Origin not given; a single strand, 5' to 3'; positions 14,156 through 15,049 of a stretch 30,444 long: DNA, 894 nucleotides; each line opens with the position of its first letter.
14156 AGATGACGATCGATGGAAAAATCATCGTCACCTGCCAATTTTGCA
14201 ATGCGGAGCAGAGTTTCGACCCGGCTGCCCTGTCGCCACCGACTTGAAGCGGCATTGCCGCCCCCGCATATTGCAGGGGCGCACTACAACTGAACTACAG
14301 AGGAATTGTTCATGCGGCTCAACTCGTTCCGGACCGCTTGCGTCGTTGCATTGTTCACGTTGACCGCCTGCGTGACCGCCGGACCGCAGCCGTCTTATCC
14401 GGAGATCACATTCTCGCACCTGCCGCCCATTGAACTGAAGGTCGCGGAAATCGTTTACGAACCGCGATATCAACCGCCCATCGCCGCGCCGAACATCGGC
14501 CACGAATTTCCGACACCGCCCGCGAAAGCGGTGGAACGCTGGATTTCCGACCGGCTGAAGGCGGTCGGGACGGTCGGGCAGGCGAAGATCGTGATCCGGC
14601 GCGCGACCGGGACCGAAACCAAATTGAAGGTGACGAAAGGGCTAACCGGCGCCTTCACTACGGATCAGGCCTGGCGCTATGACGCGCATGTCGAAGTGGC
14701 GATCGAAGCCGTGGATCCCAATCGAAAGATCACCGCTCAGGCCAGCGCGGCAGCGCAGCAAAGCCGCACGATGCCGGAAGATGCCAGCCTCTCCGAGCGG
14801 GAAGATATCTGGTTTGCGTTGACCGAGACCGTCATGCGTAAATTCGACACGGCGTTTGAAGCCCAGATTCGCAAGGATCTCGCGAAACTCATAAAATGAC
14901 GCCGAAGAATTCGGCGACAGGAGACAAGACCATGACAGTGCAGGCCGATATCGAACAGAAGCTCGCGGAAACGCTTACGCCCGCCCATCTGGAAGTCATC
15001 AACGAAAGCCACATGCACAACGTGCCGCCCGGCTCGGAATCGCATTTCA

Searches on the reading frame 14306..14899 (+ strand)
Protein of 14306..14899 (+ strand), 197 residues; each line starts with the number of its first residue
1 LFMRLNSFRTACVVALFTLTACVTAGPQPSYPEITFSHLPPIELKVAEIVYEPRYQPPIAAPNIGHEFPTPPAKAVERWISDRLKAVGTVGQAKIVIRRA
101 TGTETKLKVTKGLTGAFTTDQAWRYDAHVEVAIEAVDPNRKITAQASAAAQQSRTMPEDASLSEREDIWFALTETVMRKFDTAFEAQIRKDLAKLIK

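Call 6: search_protein_families(library=pfam, proteins=[window:14306-14899:+], max_evalue=0.01)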
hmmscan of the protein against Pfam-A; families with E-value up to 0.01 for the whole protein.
window:14306-14899:+ (197 aa): 1 family
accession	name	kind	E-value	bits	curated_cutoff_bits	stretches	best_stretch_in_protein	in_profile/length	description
PF22485.1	DUF6987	-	0.0054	17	26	1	129-183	73-124/200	Domain of unknown function (DUF6987)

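Call 7: search_protein_families(library=ncbifam, proteins=[window:14306-14899:+], max_evalue=0.01)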
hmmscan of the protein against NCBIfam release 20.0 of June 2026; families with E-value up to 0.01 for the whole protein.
window:14306-14899:+ (197 aa): 0 families
